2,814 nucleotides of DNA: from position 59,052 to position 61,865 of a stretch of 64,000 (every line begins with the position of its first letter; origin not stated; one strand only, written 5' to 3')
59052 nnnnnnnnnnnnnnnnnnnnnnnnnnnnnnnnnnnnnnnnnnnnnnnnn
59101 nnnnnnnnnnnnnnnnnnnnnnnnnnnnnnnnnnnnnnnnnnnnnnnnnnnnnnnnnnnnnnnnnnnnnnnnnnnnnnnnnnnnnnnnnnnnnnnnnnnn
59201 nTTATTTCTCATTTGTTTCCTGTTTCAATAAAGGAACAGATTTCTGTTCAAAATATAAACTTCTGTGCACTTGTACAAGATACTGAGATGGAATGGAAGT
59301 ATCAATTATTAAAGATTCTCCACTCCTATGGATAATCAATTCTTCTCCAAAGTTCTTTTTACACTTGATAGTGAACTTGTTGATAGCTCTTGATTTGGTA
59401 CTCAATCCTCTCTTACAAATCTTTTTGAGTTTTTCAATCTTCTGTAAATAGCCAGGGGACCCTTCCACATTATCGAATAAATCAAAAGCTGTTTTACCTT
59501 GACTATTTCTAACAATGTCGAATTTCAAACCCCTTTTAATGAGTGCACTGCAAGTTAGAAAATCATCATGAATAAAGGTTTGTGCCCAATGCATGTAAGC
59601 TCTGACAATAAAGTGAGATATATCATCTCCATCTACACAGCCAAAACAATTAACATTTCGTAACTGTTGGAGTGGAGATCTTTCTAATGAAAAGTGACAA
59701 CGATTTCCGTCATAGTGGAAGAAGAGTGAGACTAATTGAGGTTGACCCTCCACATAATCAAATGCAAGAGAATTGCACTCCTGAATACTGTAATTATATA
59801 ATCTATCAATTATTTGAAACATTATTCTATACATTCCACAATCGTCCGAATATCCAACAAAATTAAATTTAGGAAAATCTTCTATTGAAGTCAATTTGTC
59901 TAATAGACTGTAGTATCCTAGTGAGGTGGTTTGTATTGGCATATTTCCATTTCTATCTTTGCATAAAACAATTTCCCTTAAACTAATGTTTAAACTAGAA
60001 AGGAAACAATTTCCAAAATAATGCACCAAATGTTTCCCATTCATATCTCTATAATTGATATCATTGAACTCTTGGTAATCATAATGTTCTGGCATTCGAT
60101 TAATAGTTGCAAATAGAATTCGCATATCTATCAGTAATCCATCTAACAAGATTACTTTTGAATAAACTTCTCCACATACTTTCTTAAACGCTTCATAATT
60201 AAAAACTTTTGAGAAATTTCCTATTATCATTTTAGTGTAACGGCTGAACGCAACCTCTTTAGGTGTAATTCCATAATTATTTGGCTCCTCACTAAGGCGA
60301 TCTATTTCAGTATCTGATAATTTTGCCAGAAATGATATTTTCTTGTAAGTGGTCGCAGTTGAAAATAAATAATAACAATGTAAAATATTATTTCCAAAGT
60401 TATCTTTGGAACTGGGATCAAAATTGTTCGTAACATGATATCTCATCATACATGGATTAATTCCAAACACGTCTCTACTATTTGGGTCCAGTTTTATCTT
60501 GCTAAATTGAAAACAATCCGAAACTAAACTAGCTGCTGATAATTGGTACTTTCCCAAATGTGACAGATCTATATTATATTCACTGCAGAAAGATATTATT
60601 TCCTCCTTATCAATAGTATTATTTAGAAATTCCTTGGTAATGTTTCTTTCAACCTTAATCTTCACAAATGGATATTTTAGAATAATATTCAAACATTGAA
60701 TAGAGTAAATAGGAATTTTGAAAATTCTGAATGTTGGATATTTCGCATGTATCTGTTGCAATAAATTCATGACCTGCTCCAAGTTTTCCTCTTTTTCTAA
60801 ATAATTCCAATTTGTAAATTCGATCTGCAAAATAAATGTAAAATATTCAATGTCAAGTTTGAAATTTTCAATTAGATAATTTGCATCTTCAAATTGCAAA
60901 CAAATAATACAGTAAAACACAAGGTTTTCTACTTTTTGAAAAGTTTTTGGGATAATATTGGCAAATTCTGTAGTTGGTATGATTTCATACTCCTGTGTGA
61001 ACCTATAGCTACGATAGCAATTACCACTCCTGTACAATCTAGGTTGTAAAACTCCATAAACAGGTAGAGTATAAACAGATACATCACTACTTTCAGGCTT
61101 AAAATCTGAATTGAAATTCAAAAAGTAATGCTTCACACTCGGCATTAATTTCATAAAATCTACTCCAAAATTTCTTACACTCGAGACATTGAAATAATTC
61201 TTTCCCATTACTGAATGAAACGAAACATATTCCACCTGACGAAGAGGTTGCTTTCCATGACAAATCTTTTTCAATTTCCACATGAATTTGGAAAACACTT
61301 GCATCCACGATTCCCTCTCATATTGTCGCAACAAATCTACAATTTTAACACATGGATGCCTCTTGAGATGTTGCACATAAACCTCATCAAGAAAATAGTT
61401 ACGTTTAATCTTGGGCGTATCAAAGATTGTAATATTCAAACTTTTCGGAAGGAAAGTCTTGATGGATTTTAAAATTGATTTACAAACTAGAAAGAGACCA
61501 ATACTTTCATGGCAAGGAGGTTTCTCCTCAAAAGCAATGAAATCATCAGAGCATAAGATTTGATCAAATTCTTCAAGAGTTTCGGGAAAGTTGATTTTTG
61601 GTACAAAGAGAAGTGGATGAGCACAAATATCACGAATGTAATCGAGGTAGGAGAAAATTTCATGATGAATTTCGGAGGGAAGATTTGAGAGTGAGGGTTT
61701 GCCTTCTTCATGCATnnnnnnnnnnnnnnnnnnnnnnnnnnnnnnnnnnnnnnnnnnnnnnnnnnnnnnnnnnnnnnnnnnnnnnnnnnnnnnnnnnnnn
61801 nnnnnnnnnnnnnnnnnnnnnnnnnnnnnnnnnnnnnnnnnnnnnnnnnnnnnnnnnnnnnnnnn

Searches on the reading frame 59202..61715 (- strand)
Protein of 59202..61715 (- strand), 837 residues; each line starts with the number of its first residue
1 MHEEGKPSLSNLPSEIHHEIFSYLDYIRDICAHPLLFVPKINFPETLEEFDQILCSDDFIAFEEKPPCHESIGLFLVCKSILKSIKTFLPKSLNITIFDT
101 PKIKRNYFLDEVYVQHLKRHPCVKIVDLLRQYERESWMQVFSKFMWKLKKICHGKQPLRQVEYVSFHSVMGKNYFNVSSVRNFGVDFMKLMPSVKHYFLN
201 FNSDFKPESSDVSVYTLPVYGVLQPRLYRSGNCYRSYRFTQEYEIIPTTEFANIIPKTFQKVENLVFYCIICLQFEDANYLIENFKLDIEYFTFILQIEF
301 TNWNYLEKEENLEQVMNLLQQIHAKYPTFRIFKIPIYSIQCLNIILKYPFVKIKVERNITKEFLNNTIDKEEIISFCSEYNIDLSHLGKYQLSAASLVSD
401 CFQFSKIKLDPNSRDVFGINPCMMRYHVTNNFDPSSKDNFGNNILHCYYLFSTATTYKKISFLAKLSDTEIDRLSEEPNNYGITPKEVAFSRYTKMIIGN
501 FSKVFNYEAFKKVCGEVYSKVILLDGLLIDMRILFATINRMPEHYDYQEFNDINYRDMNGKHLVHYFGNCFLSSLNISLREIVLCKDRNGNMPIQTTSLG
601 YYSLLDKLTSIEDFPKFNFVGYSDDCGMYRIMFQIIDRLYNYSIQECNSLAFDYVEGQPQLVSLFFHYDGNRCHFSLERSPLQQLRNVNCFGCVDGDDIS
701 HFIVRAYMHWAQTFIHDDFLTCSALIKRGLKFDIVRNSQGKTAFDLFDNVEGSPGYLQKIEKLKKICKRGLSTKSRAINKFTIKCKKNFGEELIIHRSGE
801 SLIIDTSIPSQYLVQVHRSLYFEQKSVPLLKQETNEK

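Call 13: find_encoding_contigs(protein=window:59202-61715:-, flank=3000, max_places=3)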
Protein window:59202-61715:- (837 aa): no gene with exactly this product is on record in the collection.

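Call 49: search_protein_families(library=pfam, proteins=[window:59202-61715:-], max_evalue=0.001)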
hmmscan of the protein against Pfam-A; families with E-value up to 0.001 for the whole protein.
window:59202-61715:- (837 aa): 0 families
